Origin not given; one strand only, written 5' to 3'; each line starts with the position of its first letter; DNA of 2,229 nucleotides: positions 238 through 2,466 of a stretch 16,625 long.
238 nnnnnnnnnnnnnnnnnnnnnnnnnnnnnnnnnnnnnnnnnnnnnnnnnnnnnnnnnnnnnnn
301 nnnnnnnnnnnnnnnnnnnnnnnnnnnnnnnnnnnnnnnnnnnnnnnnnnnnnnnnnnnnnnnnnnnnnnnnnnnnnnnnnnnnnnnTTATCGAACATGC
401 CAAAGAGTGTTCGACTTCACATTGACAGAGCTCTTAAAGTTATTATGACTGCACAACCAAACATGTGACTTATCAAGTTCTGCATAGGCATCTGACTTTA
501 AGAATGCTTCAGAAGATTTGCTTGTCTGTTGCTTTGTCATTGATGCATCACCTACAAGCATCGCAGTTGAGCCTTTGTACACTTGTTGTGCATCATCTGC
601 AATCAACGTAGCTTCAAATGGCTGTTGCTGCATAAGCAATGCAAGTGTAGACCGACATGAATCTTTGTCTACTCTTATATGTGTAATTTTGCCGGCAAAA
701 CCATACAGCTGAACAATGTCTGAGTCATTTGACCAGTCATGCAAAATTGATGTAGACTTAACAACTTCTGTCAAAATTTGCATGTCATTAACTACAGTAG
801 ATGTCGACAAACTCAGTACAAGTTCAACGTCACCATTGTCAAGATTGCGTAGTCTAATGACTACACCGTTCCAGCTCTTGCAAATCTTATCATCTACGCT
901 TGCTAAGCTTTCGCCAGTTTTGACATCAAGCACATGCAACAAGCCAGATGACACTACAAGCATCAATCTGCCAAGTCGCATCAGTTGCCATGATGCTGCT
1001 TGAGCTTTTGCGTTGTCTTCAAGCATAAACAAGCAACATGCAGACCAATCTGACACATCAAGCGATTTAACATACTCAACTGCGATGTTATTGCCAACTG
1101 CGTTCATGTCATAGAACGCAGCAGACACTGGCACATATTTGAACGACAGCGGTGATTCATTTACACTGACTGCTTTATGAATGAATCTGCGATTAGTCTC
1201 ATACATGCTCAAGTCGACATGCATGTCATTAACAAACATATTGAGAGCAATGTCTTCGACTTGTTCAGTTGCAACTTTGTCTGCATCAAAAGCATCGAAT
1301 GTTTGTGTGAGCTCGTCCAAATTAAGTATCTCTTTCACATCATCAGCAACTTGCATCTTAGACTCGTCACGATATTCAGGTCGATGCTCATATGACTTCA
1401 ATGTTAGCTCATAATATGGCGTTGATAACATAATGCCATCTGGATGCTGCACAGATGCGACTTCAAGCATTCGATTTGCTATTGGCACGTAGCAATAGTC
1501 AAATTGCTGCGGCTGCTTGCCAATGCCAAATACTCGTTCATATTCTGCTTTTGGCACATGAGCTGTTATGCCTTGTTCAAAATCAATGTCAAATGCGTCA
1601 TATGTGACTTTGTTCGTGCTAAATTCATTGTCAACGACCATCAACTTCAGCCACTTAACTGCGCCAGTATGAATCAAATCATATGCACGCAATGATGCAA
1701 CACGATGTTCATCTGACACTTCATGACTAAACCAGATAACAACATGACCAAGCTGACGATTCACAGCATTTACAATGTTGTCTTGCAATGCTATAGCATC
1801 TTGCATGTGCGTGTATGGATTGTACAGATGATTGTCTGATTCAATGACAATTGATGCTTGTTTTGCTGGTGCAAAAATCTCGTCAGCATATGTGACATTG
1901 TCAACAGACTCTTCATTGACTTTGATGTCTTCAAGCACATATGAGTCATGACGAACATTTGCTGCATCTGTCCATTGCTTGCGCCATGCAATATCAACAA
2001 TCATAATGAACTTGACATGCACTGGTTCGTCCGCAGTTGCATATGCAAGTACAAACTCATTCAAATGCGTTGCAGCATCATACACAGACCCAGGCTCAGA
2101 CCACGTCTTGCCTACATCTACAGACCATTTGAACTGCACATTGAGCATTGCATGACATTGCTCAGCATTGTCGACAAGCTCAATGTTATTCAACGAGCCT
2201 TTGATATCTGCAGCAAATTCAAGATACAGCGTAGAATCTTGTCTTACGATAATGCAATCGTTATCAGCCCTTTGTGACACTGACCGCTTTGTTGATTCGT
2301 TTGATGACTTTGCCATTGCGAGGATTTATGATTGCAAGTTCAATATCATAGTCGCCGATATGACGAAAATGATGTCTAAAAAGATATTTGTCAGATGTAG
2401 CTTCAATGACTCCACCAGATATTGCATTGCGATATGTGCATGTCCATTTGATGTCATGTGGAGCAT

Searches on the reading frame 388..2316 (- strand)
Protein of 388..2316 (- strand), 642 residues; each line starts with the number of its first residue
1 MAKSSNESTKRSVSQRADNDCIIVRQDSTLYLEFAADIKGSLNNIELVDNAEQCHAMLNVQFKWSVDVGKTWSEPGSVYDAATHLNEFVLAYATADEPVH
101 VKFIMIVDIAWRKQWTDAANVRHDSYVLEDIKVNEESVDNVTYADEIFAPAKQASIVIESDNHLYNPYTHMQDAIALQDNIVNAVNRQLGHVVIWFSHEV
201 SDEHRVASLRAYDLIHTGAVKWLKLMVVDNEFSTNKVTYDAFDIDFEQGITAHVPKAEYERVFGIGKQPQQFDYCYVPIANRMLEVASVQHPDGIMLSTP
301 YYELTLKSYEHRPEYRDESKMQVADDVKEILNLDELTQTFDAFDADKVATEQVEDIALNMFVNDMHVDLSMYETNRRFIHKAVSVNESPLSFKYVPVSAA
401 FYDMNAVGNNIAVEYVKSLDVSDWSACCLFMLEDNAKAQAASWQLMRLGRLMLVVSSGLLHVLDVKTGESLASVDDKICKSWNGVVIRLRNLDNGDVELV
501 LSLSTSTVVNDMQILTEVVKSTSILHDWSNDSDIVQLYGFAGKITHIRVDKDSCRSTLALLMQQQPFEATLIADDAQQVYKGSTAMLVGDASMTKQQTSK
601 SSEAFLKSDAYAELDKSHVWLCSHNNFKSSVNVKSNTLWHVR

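Call 6: search_protein_families(library=pfam, proteins=[window:388-2316:-], max_evalue=1)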
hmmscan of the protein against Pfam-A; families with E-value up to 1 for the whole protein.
window:388-2316:- (642 aa): 2 families
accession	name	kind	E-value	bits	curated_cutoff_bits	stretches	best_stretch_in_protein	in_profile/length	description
PF11649.13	T4_neck-protein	-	0.0066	16.3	25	1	162-360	27-228/278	Virus neck protein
PF00116.26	COX2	-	0.12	12.7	22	0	111-161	12-63/120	Cytochrome C oxidase subunit II, periplasmic domain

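Call 7: search_protein_families(library=phrogs, proteins=[window:388-2316:-], max_evalue=0.01)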
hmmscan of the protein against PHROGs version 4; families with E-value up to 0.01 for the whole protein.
window:388-2316:- (642 aa): 1 family
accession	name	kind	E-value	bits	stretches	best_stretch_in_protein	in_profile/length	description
phrog_679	-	connector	5.7e-05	23.9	1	230-367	81-224/251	head closure Hc2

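Call 8: find_encoding_contigs(protein=window:388-2316:-, flank=10000, max_places=6)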
Protein window:388-2316:- (642 aa): 1 contig read that carries it; 1 place shown.
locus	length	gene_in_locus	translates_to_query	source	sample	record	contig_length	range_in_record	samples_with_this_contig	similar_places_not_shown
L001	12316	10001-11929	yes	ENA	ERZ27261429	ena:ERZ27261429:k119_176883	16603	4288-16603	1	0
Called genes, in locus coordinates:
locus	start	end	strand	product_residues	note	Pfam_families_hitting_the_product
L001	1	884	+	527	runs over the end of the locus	-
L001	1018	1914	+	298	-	PF04542:Sigma70_r2 (weak), PF04545:Sigma70_r4 (weak)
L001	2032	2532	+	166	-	-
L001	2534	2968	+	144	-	-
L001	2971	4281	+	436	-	-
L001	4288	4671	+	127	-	-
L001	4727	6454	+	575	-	-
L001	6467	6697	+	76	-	-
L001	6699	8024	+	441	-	-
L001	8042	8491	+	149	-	-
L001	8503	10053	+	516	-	-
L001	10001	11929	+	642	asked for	-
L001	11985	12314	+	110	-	?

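Call 10: find_related_loci(query=window:388-2316:-, collection=viral_contigs, flank=10000)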
Query window:388-2316:- (642 aa) in viral_contigs; peptide patterns used: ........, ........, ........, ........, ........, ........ (x = any residue, [..] = any of these).
4 stretches matched a pattern; 4 encode a relative of the query (tblastn E <= 1e-3); 2 distinct loci.
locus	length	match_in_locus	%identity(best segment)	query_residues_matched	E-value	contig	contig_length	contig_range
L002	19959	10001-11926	97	1-642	0e+0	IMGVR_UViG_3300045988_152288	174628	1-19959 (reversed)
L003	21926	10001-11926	98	1-642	0e+0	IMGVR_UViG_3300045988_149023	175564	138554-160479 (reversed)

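Call 15: search_protein_families(library=pfam, proteins=[L003:11985-16313:+, L003:16385-16984:+, L003:17043-17657:+, L003:17931-18584:+, L003:19094-19504:+], max_evalue=1)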
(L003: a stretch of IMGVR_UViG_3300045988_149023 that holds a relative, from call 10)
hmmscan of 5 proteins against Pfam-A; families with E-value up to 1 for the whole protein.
L003:11985-16313:+ (1442 aa): 1 family
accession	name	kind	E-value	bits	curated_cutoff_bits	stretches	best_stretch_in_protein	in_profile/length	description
PF13004.13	BACON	-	0.00057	20.2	25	2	3-49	8-57/61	Putative binding domain, N-terminal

L003:16385-16984:+ (199 aa): 0 families

L003:17043-17657:+ (204 aa): 3 families
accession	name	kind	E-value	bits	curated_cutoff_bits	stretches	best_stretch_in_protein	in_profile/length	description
PF13004.13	BACON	-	2.9e-08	34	25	2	4-54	9-60/61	Putative binding domain, N-terminal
PF19190.6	BACON_2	-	0.0017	18.7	25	1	5-56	42-93/94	Viral BACON domain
PF13349.12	DUF4097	-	0.0094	15.8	22.9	1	65-173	31-111/247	Toastrack DUF4097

L003:17931-18584:+ (217 aa): 2 families
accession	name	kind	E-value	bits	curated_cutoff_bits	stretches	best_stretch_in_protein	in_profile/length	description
PF09861.14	Lar_N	-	0.11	12.1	23.3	1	107-201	71-164/204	Lactate racemase N-terminal domain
PF24094.1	DEATH_SH3BP4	-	0.2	12.1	27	1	96-124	63-91/107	SH3BP4, DEATH domain-like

L003:19094-19504:+ (136 aa): 1 family
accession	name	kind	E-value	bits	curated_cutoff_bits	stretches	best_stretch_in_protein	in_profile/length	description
PF03055.21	RPE65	-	0.065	12.7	27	1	17-100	94-168/469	Retinal pigment epithelial membrane protein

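Call 16: search_protein_families(library=phrogs, proteins=[L003:11985-16313:+, L003:16385-16984:+, L003:17043-17657:+, L003:17931-18584:+, L003:19094-19504:+], max_evalue=0.01)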
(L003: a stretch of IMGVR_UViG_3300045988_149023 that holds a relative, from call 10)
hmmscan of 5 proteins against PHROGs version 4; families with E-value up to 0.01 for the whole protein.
L003:11985-16313:+ (1442 aa): 0 families

L003:16385-16984:+ (199 aa): 0 families

L003:17043-17657:+ (204 aa): 1 family
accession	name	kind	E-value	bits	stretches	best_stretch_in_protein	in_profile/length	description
phrog_20916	-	unknown function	0.00045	21.8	0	153-197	11-54/123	-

L003:17931-18584:+ (217 aa): 0 families

L003:19094-19504:+ (136 aa): 0 families
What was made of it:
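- Tried and rejected: PHROGs gave no hit for the fragment, the 1,442-aa protein or p199 (calls 7, 16).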

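Call 21: find_homologous_proteins(query=L003:17043-17657:+, max_evalue=0.001)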
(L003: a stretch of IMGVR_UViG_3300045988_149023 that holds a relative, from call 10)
Query L003:17043-17657:+ (204 aa): 1150 proteins with E <= 0.001 among 1675 candidates; the best 120 are listed.
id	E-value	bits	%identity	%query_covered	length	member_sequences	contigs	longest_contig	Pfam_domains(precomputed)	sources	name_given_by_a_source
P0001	4.2e-117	407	96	100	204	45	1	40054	PF13004.14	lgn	-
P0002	3.9e-115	401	94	100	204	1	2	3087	PF13004.14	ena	-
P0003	6.9e-115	400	93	100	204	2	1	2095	PF13004.14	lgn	-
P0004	5.4e-109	381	90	100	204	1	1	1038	-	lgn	-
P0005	5.0e-92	325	77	100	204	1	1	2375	PF13004.14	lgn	-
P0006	3.0e-74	267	67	100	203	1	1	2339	PF13004.14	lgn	-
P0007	7.1e-72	260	65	100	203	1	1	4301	-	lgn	-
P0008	1.8e-71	258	64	100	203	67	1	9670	PF19190.7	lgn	-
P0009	6.7e-71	256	63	100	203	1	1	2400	PF19190.7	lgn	-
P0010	7.7e-71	256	63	100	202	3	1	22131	PF19190.7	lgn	-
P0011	2.8e-70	254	65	100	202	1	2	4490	-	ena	-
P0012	4.0e-70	254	64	99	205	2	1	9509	-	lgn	-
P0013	1.1e-69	253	66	100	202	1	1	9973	-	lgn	-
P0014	1.4e-69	252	63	100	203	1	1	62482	-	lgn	-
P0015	1.5e-69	252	66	100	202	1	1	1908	-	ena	-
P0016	1.9e-69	252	64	100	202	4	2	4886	PF13004.14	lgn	-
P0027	3.7e-68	247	64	100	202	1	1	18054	PF13004.14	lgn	-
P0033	9.6e-68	246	64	100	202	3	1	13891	PF13004.14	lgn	-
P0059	2.7e-66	241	62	100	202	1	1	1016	PF19190.7,PF13004.14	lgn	-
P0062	3.0e-66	241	63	100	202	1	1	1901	PF13004.14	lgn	-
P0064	3.2e-66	241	61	100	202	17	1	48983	PF13004.14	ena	-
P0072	7.6e-66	240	62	100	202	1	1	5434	PF13004.14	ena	-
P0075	8.8e-66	240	61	100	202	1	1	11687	PF13004.14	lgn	-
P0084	1.9e-65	239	61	100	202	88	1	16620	PF19190.7,PF13004.14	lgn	-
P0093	4.2e-65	238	62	100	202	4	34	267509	PF19190.7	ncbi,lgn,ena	-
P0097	6.1e-65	237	61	99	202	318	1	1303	PF13004.14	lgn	-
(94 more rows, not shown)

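Call 23: find_encoding_contigs(protein=P0093, flank=10000, max_places=3)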
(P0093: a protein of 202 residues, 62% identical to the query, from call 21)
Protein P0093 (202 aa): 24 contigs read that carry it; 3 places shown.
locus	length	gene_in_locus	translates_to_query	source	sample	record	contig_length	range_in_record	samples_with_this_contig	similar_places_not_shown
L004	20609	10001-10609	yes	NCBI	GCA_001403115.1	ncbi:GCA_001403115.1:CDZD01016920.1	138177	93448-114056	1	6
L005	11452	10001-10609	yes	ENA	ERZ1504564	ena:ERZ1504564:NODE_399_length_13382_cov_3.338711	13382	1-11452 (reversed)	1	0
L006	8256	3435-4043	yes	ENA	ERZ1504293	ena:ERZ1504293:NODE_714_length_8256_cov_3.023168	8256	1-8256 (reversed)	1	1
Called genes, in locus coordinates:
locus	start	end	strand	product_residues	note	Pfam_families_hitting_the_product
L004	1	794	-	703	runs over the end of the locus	-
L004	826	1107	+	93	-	-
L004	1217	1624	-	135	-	-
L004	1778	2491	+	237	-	-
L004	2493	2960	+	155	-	-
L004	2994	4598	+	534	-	-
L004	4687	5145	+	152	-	-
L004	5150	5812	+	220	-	-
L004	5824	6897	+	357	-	-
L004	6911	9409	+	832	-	PF00657:Lipase_GDSL (faint), PF13472:Lipase_GDSL_2 (weak)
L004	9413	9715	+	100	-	-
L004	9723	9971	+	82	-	-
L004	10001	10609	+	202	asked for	PF19190:BACON_2 (faint)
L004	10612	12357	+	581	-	PF12810:ALK_LTK_GRD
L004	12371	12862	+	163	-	-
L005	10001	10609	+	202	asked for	PF19190:BACON_2 (faint)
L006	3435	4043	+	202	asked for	PF19190:BACON_2 (faint)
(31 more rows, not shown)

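Call 27: search_dna_similar(query=L003:17043-17657:+, collection=phages, mode=protein, max_rows=25)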
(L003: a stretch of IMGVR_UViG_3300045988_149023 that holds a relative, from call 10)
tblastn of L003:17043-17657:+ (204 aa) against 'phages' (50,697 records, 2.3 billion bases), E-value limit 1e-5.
Records with a match: 8; places in all: 8; records where one place covers at least 80% of the query: 8.
Best place of each record, by identity: <60% 8.
By first word of the organism name: uncultured 4; Bacteriophage 2; phage 1; Phage 1.
By host as written in the record: - 7; bacteria 1.
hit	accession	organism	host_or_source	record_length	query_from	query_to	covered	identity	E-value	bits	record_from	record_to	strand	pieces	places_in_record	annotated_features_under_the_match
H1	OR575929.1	phage csAssE-Sib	human gut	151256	3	204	99%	41.5%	8e-24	103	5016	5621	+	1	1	glycosyl hydrolase family 5 protein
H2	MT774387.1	uncultured phage cr111_1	human feces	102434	30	204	86%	45.8%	7e-24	103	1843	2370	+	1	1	lipocalin-like protein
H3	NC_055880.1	uncultured phage cr111_1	human feces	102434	30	204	86%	45.8%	7e-24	103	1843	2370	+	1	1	lipocalin-like protein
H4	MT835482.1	Bacteriophage sp.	human fecal samples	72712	30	204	86%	43.8%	2e-26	111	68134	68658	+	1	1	record has no annotation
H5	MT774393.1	uncultured phage cr127_1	human feces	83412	1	202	99%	35.7%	5e-13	72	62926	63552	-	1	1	lipocalin-like protein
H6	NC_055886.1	uncultured phage cr127_1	human feces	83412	1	202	99%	35.7%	5e-13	72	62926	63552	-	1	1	lipocalin-like protein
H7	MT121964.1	Phage DP SC_6_H4_2017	bacteria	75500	30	204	86%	39.8%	2e-21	97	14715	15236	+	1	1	none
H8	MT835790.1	Bacteriophage sp.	human fecal samples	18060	30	204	86%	39.2%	3e-20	93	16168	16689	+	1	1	record has no annotation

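Call 28: get_annotated_region(hit=H3, flank=9000)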
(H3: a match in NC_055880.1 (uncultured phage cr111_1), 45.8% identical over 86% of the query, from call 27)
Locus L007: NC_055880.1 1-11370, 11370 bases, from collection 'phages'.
description: CrAssphage cr111_1, complete genome.
organism: uncultured phage cr111_1 (NCBI taxid 2772071)
taxonomy: Viruses; Duplodnaviria; Heunggongvirae; Uroviricota; Caudoviricetes; Crassvirales; Steigviridae; Asinivirinae; Lahndsivirus; Lahndsivirus rarus
host: -; source: human feces; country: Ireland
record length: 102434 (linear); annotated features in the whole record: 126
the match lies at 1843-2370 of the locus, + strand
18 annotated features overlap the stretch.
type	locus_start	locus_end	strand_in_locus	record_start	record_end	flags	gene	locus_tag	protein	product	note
CDS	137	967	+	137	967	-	-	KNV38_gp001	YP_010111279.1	hypothetical protein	gp_23230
CDS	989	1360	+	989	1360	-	-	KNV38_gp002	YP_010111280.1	hypothetical protein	gp_23231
CDS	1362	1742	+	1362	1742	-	-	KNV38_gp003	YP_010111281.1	hypothetical protein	gp_23232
CDS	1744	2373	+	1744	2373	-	-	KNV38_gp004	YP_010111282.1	lipocalin-like protein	gp_23233; putative human gut microbiome secreted protein, lipocalin-like protein, BACON binding domain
CDS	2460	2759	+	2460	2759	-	-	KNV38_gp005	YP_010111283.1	hypothetical protein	gp_23234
CDS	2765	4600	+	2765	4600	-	-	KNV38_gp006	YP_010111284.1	hypothetical protein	gp_23235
CDS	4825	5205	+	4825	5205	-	-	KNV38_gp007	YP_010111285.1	lysis regulatory protein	gp_23236; Phage lysis regulatory protein [phiCrAss001]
CDS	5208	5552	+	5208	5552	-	-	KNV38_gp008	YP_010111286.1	hypothetical protein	gp_23237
CDS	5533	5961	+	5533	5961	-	-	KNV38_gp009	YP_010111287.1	putative transpeptidase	gp_23238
CDS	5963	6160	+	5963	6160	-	-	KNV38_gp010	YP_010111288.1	hypothetical protein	gp_23239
CDS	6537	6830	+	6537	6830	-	-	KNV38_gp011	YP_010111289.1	terminase small subunit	gp_23240; Excisionase, terminase small subunit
CDS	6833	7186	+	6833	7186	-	-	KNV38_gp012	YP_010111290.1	VOG3488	gp_23241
CDS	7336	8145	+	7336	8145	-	-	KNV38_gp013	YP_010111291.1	putative tail protein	gp_23242; putative tail protein [crAssphage_NC_024711]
CDS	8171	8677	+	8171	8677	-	-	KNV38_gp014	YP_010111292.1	nuclear pore complex-like protein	gp_23243; similar to nuclear pore complex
CDS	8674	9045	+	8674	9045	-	-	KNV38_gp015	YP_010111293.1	hypothetical protein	gp_23244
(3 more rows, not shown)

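Call 29: get_annotated_region(hit=H1, flank=9000)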
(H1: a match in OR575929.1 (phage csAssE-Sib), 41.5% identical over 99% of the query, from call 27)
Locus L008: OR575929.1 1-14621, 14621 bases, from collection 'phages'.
description: Phage csAssE-Sib, complete genome.
organism: phage csAssE-Sib (NCBI taxid 3092639)
taxonomy: Viruses; Duplodnaviria; Heunggongvirae; Uroviricota; Caudoviricetes
host: -; source: human gut; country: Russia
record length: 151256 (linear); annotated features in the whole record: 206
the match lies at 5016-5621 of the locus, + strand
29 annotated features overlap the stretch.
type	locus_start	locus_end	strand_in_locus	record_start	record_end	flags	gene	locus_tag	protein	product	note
CDS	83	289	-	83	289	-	-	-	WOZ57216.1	hypothetical protein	-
CDS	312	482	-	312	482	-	-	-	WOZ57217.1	hypothetical protein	-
CDS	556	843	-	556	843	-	-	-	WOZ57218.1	hypothetical protein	-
CDS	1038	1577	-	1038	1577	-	-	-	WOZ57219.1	hypothetical protein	-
CDS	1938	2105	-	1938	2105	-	-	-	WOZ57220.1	hypothetical protein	-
CDS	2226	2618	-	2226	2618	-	-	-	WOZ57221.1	hypothetical protein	-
CDS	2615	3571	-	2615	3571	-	-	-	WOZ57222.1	phosphodiesterase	bifunctional oligoribonuclease and PAP phosphatase NrnA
CDS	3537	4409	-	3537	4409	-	-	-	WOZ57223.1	polynucleotide kinase, 3 phosphatase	Polynucleotide kinase, 3 phosphatase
CDS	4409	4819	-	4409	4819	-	-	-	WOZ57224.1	hypothetical protein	-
CDS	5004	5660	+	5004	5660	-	-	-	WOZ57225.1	glycosyl hydrolase family 5 protein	xyloglucanase; glycosyl hydrolase family 5 protein (Bacteroides xyloglucanase)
CDS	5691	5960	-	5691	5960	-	-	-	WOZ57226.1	putative DNA binding protein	-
CDS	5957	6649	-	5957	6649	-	-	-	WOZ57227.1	MmcB-like DNA repair protein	-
tRNA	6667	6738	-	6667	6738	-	-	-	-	tRNA-Cys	-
tRNA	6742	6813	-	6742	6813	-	-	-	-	tRNA-Arg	-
tRNA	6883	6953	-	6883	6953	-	-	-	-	tRNA-Gln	-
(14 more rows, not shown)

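Call 30: predict_structure(alignment_id=A2)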
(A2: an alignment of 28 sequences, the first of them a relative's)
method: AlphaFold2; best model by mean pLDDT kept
length: 204 residues; sequences in the alignment: 28
mean_pLDDT: 90.1   pTM: 0.77
mean pLDDT of the five models: 90.1, 70.3, 67.6, 66.9, 64.9
residues with pLDDT >= 90: 131; 70-90: 64; 50-70: 8; < 50: 1
segments of 3 or more residues with pLDDT < 50: none
pLDDT, mean of each block of 10 residues (from residue 1): 76 82 90 89 90 93 96 93 97 71 92 95 95 94 89 93 92 93 87 93 92
secondary structure, 60 per line:
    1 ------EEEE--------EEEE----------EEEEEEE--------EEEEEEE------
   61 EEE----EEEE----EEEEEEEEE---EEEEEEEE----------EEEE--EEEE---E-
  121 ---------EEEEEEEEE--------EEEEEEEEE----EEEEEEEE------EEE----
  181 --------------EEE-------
elements in order: E7-10 E19-22 E33-39 E48-54 E61-63 E68-71 E76-84 E88-95 E106-109 E112-115 E130-138 E147-155 E160-167 E174-176 E195-197
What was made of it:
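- The ~200-aa proteins may simply close on themselves; the AF2 monomer is compact (pLDDT 90, pTM 0.77) but in only one of five models (call 30).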

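Call 34: fold_search(model_id=the predicted structure, library=pdb)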
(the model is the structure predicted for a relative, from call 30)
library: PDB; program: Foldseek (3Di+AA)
matches with E <= 10: 1700; with E <= 0.001: 16
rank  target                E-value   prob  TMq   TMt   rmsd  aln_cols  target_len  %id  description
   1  9ijj_O                2.8e-04  1.00  0.36  0.09   8.4       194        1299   11  In situ structure of the central apparatus in mouse sperm axoneme. (released 2025-06-04)
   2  9mdo                  2.9e-04  1.00  0.35  0.18   6.1       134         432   15  Crystal Structure of Y559A Prosegment Binding Loop Mutant of C0362 (TDE_0362 [TDE0362] resi 205-647) (released 2025-02-12)
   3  3hrz_B                3.3e-04  1.00  0.31  0.28  19.1       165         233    9  Cobra Venom Factor (CVF) in complex with human factor B (released 2009-07-07)
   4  9ijj_h                3.3e-04  1.00  0.31  0.07  11.2       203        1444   13  In situ structure of the central apparatus in mouse sperm axoneme. (released 2025-06-04)
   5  9mdk                  3.6e-04  1.00  0.35  0.18   6.1       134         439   15  Crystal Structure of E64-inhibited C0362 (TDE_0362 [TDE0362] resi 205-647) (released 2025-02-12)
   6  6q2j_E                3.6e-04  1.00  0.33  0.14   9.3       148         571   12  Cryo-EM structure of extracellular dimeric complex of RET/GFRAL/GDF15 (released 2019-10-02)
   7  7som_D                4.2e-04  1.00  0.35  0.06  11.9       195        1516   12  Ciliary C2 central pair apparatus isolated from Chlamydomonas reinhardtii (released 2022-04-13)
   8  5l7v_B                4.2e-04  1.00  0.32  0.14  13.4       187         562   12  Crystal Structure of BvGH123 with bond transition state analog Galthiazoline. (released 2017-03-22)
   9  7sqc_F0               5.0e-04  1.00  0.30  0.22  12.8       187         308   13  Ciliary C1 central pair apparatus isolated from Chlamydomonas reinhardtii (released 2022-04-13)
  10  3zmr_A                5.8e-04  1.00  0.29  0.14   6.3       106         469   15  Bacteroides ovatus GH5 xyloglucanase in complex with a XXXG heptasaccharide (released 2014-01-15)
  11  9arc                  6.1e-04  1.00  0.35  0.18   6.1       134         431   15  Crystal Structure of C0362 (TDE_0362 [TDE0362] resi 205-647) (released 2024-11-27)
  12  2a74_B                6.1e-04  1.00  0.30  0.33  12.8       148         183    5  Human Complement Component C3c (released 2005-09-27)
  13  9qpy_B                7.5e-04  0.99  0.28  0.12  16.2       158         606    9  Structure of the Complement classical and lectin pathway C3 convertase (released 2025-12-24)
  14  5l7u_B                8.4e-04  1.00  0.33  0.14   6.6       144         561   13  Crystal structure of BvGH123 with bound GalNAc (released 2017-03-22)
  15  6dns                  8.8e-04  1.00  0.29  0.13  11.7       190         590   14  Endo-fucoidan hydrolase MfFcnA9 from glycoside hydrolase family 107 (released 2018-10-03)
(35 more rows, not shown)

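Call 45: get_annotated_region(hit=H7, flank=12000)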
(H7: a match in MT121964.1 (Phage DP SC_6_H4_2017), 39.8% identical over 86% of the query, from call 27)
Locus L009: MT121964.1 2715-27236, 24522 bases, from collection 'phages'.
description: Phage DP SC_6_H4_2017 DNA cytosine methyltransferase and putative helicase genes, complete cds.
organism: Phage DP SC_6_H4_2017 (NCBI taxid 2723243)
taxonomy: Viruses; Duplodnaviria; Heunggongvirae; Uroviricota; Caudoviricetes
host: bacteria; source: human feces; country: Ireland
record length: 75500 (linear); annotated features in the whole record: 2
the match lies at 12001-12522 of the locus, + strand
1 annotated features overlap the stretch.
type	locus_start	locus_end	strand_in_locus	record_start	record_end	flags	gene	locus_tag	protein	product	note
CDS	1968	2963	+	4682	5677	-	-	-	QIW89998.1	DNA cytosine methyltransferase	-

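Call 49: search_dna_similar(query=window:388-2316:-, collection=phages, mode=protein, max_rows=15, max_evalue=0.001)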
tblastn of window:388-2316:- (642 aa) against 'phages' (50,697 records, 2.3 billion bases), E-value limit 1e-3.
Records with a match: 9; places in all: 9; records where one place covers at least 80% of the query: 0.
Best place of each record, by identity: <60% 9.
By first word of the organism name: uncultured 5; Sphingomonas 2; Chryseobacterium 2.
By host as written in the record: - 5; Sphingomonas paucimobilis, Felix d'Herelle Reference Center for Phages host ... 2; Chryseobacterium indologenes MA9 2.
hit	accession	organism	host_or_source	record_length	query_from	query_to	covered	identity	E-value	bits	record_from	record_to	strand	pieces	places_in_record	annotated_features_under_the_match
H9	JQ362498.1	Sphingomonas phage PAU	Sphingomonas paucimobilis, Felix ...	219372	123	515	61%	22.4%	2e-16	90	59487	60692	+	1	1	88: gp88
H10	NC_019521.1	Sphingomonas phage PAU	Sphingomonas paucimobilis, Felix ...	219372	123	515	61%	22.4%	2e-16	90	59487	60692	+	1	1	88: gp88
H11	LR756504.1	uncultured phage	metagenomic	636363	165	579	65%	21.1%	4e-7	60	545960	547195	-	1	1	record has no annotation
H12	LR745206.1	uncultured phage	metagenomic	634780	60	357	46%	24.5%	1e-12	78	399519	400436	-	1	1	record has no annotation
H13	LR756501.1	uncultured phage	metagenomic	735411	164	434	42%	25.9%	5e-10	69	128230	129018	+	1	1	record has no annotation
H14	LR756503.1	uncultured phage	metagenomic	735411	164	434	42%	25.9%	5e-10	69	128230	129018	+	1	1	record has no annotation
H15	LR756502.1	uncultured phage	metagenomic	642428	152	351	31%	24.1%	6e-11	72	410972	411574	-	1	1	record has no annotation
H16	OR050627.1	Chryseobacterium phage MA9V-1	Chryseobacterium indologenes MA9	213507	163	288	20%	30.2%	9e-14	81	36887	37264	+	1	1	hypothetical protein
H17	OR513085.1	Chryseobacterium phage MA9V-2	Chryseobacterium indologenes MA9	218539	163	288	20%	30.2%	1e-13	81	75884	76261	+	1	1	neck protein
